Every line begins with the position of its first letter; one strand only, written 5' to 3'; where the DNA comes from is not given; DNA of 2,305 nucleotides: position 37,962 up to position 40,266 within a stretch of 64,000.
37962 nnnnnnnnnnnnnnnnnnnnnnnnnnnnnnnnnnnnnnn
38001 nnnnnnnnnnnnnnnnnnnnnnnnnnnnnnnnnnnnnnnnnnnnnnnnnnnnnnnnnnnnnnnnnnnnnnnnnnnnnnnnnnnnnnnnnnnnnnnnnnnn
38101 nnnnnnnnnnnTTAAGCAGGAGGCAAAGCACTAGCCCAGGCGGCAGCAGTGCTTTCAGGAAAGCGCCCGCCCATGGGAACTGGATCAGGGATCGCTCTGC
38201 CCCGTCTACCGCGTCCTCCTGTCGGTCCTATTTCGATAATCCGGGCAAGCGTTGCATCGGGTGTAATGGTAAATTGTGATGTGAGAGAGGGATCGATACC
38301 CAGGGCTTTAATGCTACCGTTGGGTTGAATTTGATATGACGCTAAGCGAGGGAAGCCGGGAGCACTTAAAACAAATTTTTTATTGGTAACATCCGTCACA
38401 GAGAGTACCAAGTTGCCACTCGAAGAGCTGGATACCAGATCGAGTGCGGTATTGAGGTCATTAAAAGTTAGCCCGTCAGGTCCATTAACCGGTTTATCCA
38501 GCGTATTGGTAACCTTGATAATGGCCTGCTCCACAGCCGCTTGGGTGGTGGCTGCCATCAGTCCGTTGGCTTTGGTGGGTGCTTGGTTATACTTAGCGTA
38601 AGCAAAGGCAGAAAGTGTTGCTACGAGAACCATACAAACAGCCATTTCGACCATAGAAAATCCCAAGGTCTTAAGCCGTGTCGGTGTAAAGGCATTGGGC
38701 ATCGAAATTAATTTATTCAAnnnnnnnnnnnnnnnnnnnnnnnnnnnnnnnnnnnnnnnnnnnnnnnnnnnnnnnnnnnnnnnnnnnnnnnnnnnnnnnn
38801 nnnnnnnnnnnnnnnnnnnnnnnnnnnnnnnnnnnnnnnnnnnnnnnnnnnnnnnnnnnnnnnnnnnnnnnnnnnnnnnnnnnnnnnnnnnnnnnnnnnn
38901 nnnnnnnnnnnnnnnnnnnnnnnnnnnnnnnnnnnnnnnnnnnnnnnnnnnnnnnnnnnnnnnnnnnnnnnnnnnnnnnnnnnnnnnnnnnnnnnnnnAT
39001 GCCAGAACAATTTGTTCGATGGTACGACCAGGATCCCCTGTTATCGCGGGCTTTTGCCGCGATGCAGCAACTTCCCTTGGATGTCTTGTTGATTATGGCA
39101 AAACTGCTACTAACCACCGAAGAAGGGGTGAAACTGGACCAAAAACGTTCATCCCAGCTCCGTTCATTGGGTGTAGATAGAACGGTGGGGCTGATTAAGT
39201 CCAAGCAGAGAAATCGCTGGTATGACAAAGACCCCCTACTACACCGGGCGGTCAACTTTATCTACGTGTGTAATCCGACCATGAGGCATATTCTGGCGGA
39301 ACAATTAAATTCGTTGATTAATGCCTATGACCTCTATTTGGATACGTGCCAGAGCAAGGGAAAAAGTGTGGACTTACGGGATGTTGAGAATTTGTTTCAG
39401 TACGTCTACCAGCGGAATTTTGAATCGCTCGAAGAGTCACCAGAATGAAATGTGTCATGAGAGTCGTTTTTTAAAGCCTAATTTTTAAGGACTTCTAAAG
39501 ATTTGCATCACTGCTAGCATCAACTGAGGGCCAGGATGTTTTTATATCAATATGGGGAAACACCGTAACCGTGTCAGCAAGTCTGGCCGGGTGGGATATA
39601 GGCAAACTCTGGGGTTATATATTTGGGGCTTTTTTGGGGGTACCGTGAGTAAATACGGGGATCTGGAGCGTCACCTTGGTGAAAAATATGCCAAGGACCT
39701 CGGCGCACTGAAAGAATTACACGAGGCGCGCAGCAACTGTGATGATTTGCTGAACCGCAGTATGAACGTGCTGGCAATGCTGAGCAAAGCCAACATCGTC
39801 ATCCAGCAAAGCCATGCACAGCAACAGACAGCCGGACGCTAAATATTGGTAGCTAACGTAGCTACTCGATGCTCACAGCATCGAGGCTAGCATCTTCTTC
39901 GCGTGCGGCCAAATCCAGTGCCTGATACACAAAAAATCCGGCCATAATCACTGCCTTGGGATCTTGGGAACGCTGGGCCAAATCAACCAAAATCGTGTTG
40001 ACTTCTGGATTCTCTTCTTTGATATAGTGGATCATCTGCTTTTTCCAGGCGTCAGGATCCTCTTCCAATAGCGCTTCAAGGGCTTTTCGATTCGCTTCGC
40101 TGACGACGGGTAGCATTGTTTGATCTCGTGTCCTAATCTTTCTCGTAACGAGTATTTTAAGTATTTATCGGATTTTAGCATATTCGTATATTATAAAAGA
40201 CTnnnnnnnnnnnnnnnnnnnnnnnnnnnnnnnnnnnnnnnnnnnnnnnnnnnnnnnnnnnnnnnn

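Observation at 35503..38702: Four tandem prepilin-type genes in two paralogous pairs (A1-A2-B1-B2), near a SigF/FliA-like sigma factor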

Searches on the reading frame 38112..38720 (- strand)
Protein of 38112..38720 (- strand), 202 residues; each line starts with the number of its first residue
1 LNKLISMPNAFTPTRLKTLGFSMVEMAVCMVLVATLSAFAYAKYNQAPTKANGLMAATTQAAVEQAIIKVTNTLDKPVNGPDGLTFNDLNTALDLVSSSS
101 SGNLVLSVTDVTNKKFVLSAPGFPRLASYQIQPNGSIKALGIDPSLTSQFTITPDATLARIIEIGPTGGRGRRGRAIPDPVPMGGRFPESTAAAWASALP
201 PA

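Call 3: search_protein_families(library=pfam, proteins=[window:38112-38720:-], max_evalue=1)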
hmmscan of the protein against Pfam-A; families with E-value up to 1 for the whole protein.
window:38112-38720:- (202 aa): 3 families
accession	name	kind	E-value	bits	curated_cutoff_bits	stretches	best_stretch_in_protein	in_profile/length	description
PF07963.17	N_methyl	-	0.00091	19.2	21.2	1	19-41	5-27/27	Prokaryotic N-terminal methylation motif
PF06826.17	Asp-Al_Ex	-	0.094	13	27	1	15-77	78-143/167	Predicted Permease Membrane Region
PF07554.19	FIVAR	-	0.71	11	29.2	0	53-93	21-60/71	FIVAR domain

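Call 4: search_protein_families(library=ncbifam, proteins=[window:38112-38720:-], max_evalue=1)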
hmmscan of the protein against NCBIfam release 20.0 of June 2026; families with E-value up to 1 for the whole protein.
window:38112-38720:- (202 aa): 4 families
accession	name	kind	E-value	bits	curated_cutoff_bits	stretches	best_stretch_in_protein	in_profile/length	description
TIGR02532.1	IV_pilin_GFxxxE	domain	0.00048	19.8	16.3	1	20-41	3-24/24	prepilin-type N-terminal cleavage/methylation domain-containing protein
NF053642.1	Mfer764_fam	equivalog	0.071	12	560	1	5-85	202-284/393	Mfer764 family protein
NF007862.0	PRK10574.1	equivalog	0.082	13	138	1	18-51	4-37/145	prepilin peptidase-dependent pilin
TIGR02596.1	TIGR02596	subfamily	0.084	12.9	70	0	21-66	1-45/196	Verru_Chthon cassette protein D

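Call 14: find_homologous_proteins(query=window:38112-38720:-)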
Query window:38112-38720:- (202 aa): 3 proteins with E <= 0.001 among 705 candidates.
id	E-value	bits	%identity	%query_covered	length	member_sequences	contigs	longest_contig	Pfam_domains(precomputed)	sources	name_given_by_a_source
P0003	1.7e-124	431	100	100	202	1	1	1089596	-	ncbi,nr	ncbi:MAG: prepilin-type N-terminal cleavage/methylation domain-containing protein [Cyanobacteria bac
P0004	1.1e-87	311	81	90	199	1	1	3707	-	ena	-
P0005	2.3e-74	267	71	94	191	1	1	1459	-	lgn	-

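Call 16: list_cluster_members(proteins=[P0003, P0001, P0005])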
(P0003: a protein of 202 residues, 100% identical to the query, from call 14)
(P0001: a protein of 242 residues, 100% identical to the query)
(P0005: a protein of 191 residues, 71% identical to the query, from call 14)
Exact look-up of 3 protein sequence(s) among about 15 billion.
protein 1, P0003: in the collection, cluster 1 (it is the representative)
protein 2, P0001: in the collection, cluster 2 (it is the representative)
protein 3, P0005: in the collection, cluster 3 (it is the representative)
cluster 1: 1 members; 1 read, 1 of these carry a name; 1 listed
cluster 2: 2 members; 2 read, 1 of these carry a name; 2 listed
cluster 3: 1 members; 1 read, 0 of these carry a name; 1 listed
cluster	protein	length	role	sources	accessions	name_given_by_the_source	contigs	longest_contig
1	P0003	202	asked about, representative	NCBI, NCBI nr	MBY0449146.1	MAG: prepilin-type N-terminal cleavage/methylation domain-containing protein ... | prepilin-type N-terminal cleavage/methylation domain-containing protein [Cyanobacteriota ...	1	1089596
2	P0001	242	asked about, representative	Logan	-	-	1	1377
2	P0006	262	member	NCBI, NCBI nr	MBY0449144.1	MAG: prepilin-type N-terminal cleavage/methylation domain-containing protein ... | prepilin-type N-terminal cleavage/methylation domain-containing protein [Cyanobacteriota ...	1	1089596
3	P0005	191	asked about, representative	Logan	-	-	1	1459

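Call 21: find_homologous_proteins(query=A2)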
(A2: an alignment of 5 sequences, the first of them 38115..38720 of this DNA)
Query A2 (5 sequences) (202 aa, profile of the alignment): 5 proteins with E <= 0.001 among 8000 candidates.
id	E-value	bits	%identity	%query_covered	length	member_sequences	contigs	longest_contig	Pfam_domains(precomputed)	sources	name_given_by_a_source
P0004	3.7e-101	355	81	90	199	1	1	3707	-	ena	-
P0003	9.7e-100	350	100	100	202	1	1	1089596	-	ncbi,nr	ncbi:MAG: prepilin-type N-terminal cleavage/methylation domain-containing protein [Cyanobacteria bac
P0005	9.8e-97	340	71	94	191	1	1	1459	-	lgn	-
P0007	4.5e-84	299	41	76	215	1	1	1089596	-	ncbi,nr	ncbi:MAG: hypothetical protein K2X01_00785 [Cyanobacteria bacterium]|nr:hypothetical protein [Cyanob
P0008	2.5e-81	290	40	73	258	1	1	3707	-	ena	-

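Call 30: predict_structure(alignment_id=A4)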
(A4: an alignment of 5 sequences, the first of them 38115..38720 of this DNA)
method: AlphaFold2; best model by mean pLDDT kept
length: 202 residues; sequences in the alignment: 5
mean_pLDDT: 41.0   pTM: 0.31
mean pLDDT of the five models: 41.0, 39.5, 39.3, 38.8, 36.6
residues with pLDDT >= 90: 0; 70-90: 0; 50-70: 47; < 50: 155
segments of 3 or more residues with pLDDT < 50: 1-30, 36-56, 73-104, 133-137, 143-202
pLDDT, mean of each block of 10 residues (from residue 1): 36 31 42 48 39 48 53 47 43 39 48 54 55 51 41 26 27 34 30 29 33
secondary structure, 60 per line:
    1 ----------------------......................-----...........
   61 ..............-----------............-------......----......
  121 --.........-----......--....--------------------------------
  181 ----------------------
elements in order: H23-44 H50-74 H86-97 E105-110 E115-120 E123-131 E137-142 H145-148

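Call 36: search_solved_structures(query=A4, max_evalue=10)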
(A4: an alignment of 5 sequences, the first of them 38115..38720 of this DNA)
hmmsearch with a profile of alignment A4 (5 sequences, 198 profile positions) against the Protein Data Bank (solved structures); distinct sequences matched with E-value up to 10: 9.
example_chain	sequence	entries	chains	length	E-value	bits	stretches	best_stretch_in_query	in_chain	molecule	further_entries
7tgg_A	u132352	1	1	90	0.081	15.6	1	7-62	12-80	Geopilin domain 1 protein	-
8qqj_J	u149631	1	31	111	0.19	14.4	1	16-120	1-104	Type IV narrow pilus major component PilA5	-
6mx1_A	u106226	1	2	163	0.24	14.1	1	29-73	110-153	Bifunctional aspartokinase/homoserine dehydrogenase 1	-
5ku5_A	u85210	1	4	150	0.31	13.7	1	62-124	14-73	Sensor kinase CusS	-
3tde_A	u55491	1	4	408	0.73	12.5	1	118-185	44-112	S-adenosylmethionine synthase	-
1jsd_B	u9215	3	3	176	0.81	12.4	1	46-92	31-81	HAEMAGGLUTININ (HA2 CHAIN)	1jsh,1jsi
9c2h_B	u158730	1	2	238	0.81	12.3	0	122-161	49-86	Antibody Fab NP3-B4 Heavy Chain (variable region)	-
4f34_A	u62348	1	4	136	1.9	11.2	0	123-162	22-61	de novo protein Symfoil-4V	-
7fj1_B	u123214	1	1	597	2.1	11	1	157-192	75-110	Capsid vertex component 1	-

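Call 63: find_encoding_contigs(protein=P0003, flank=10000, max_places=3)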
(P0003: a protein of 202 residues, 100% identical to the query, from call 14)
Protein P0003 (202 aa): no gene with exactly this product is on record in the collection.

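Call 72: find_encoding_contigs(protein=P0005, flank=5000)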
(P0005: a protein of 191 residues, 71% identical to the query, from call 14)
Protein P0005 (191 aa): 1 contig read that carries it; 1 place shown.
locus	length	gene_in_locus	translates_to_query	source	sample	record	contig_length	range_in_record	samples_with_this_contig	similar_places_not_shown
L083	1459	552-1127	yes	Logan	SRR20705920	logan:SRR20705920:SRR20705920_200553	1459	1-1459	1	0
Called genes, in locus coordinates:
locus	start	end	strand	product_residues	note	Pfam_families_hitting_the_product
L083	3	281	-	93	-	?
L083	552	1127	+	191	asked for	-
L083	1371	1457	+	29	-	?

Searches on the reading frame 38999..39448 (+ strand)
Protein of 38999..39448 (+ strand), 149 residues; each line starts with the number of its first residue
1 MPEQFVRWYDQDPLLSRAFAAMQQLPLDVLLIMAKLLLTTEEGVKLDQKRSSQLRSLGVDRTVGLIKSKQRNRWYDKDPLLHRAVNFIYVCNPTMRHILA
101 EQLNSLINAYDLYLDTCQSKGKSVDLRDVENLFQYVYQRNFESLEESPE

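Call 8: search_protein_families(library=pfam, proteins=[window:38999-39448:+], max_evalue=0.001)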
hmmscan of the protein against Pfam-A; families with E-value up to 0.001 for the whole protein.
window:38999-39448:+ (149 aa): 0 families

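Call 39: search_protein_families(library=ncbifam, proteins=[window:38999-39448:+], max_evalue=0.001)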
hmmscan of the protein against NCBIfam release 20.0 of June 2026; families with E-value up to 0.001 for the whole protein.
window:38999-39448:+ (149 aa): 0 families

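Call 71: find_related_loci(query=window:38999-39445:+, collection=metagenome_contigs, flank=10000)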
Query window:38999-39445:+ (149 aa) in metagenome_contigs; peptide patterns used: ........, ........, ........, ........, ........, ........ (x = any residue, [..] = any of these).
211 stretches matched a pattern, but none encodes a relative of the query by tblastn (E <= 1e-3).

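Call 79: search_solved_structures(query=window:38999-39445:+, max_evalue=10)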
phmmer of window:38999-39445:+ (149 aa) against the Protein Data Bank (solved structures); distinct sequences matched with E-value up to 10: 0.

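Call 80: search_protein_families(library=pfam, proteins=[window:38999-39445:+], max_evalue=1)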
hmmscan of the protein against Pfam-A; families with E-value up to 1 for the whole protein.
window:38999-39445:+ (149 aa): 3 families
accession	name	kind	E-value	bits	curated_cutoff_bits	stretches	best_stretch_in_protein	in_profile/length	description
PF18631.6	Cucumopine_C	-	0.11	13.2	27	1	52-136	50-131/141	Cucumopine synthase C-terminal helical bundle domain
PF14908.11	HU-CCDC81_euk_1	-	0.22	12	26.1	1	94-128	14-49/89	CCDC81 eukaryotic HU domain 1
PF16220.10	DUF4880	-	0.25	11.7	25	1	3-25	21-43/43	Domain of unknown function (DUF4880)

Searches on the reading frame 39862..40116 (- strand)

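Call 8: search_protein_families(library=pfam, proteins=[window:39862-40116:-], max_evalue=0.001)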
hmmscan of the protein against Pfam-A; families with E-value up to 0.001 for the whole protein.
window:39862-40116:- (84 aa): 0 families

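Call 80: search_protein_families(library=pfam, proteins=[window:39862-40116:-], max_evalue=1)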
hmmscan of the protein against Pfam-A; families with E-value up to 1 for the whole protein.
window:39862-40116:- (84 aa): 2 families
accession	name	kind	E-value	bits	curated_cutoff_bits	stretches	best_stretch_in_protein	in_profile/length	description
PF20539.3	DUF6754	-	0.03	13.9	27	1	16-71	118-173/257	Domain of unknown function (DUF6754)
PF23252.1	KH_PARP14_5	-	0.084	13.5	23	1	23-62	14-52/70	PARP14, fifth type I KH domain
